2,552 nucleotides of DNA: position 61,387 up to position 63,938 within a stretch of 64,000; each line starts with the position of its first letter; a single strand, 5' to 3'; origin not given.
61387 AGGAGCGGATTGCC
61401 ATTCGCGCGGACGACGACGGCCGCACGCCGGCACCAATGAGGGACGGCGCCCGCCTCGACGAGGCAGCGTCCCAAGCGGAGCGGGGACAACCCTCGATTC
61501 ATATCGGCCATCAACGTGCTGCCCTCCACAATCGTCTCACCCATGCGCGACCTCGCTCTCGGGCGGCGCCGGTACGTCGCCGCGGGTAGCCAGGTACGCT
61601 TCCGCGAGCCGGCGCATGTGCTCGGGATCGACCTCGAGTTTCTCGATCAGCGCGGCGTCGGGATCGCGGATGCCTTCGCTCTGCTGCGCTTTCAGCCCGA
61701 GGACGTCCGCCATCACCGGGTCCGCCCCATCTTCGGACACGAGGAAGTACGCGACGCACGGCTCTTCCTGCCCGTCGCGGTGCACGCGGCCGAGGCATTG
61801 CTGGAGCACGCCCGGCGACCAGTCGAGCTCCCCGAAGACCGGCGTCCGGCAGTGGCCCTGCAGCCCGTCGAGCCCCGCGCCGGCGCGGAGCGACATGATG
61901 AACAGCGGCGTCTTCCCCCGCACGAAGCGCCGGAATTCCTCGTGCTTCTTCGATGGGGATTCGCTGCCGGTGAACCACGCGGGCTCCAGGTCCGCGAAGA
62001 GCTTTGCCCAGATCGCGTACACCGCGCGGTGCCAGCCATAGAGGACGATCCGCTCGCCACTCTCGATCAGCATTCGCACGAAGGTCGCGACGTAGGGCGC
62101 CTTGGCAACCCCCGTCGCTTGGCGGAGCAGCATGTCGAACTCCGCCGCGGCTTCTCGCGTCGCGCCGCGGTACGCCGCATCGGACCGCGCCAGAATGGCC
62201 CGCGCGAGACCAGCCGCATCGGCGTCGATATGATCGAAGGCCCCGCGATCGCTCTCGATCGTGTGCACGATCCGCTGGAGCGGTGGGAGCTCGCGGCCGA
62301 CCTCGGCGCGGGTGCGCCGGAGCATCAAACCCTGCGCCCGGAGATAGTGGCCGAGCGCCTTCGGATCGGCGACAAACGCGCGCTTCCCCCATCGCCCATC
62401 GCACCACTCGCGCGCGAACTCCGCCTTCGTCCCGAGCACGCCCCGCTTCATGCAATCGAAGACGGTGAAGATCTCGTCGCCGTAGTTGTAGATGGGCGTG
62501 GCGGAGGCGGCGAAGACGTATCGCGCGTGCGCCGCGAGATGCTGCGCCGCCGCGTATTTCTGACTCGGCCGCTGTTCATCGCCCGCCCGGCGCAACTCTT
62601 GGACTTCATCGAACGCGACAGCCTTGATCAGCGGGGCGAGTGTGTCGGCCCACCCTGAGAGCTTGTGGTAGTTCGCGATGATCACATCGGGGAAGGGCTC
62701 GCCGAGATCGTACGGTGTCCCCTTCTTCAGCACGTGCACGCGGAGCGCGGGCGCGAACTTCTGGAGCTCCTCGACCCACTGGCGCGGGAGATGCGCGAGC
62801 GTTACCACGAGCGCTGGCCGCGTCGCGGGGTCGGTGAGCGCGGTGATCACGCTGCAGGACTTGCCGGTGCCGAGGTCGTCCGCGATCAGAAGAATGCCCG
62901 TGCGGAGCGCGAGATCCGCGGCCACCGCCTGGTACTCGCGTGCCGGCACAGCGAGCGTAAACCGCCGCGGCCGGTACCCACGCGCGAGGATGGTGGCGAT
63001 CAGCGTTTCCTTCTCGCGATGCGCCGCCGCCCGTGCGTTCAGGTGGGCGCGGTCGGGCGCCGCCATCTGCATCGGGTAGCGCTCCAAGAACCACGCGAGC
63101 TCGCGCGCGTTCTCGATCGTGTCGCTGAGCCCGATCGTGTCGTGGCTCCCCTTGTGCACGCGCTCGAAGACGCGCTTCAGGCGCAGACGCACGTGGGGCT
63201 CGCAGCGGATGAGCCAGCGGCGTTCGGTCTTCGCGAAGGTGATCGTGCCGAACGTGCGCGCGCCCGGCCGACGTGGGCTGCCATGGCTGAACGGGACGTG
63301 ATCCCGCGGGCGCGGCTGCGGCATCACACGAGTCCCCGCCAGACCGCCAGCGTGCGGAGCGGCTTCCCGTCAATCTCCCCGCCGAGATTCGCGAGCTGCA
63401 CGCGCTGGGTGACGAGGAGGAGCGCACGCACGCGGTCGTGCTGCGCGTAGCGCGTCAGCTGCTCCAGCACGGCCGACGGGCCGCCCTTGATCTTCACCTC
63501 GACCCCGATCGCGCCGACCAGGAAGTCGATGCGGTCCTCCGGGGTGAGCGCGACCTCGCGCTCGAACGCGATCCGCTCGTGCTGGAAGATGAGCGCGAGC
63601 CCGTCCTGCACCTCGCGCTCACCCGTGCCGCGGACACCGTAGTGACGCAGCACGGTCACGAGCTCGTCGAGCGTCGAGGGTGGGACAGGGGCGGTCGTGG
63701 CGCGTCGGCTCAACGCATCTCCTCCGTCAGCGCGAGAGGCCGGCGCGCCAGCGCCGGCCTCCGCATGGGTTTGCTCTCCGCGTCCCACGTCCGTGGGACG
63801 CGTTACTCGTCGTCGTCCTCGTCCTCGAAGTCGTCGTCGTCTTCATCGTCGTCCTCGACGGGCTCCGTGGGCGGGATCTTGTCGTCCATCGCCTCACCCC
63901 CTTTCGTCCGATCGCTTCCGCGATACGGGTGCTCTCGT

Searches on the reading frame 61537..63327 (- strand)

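Call 74: search_protein_families(library=phrogs, proteins=[window:61537-63327:-], max_evalue=0.001)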
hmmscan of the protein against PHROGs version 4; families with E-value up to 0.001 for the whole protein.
window:61537-63327:- (596 aa): 4 families
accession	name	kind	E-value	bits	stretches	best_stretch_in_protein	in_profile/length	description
phrog_62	-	DNA, RNA and nucleotide metabolism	1.6e-77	262.2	1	47-583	647-1160/1881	DNA helicase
phrog_29996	-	unknown function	1.3e-08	34.3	1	147-310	746-907/1189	-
phrog_23807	-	unknown function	2.4e-08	33.2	0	485-534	600-649/1053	-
phrog_11354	-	unknown function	0.00011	22.9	1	462-550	13-101/116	-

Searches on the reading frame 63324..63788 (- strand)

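Call 74: search_protein_families(library=phrogs, proteins=[window:63324-63788:-], max_evalue=0.001)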
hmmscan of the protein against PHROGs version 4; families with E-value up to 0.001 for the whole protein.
window:63324-63788:- (154 aa): 2 families
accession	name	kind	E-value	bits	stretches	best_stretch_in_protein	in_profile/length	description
phrog_5928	-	unknown function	1.6e-24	87.2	1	38-149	6-119/124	-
phrog_30441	-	unknown function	0.00042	20.7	1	40-146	180-289/297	-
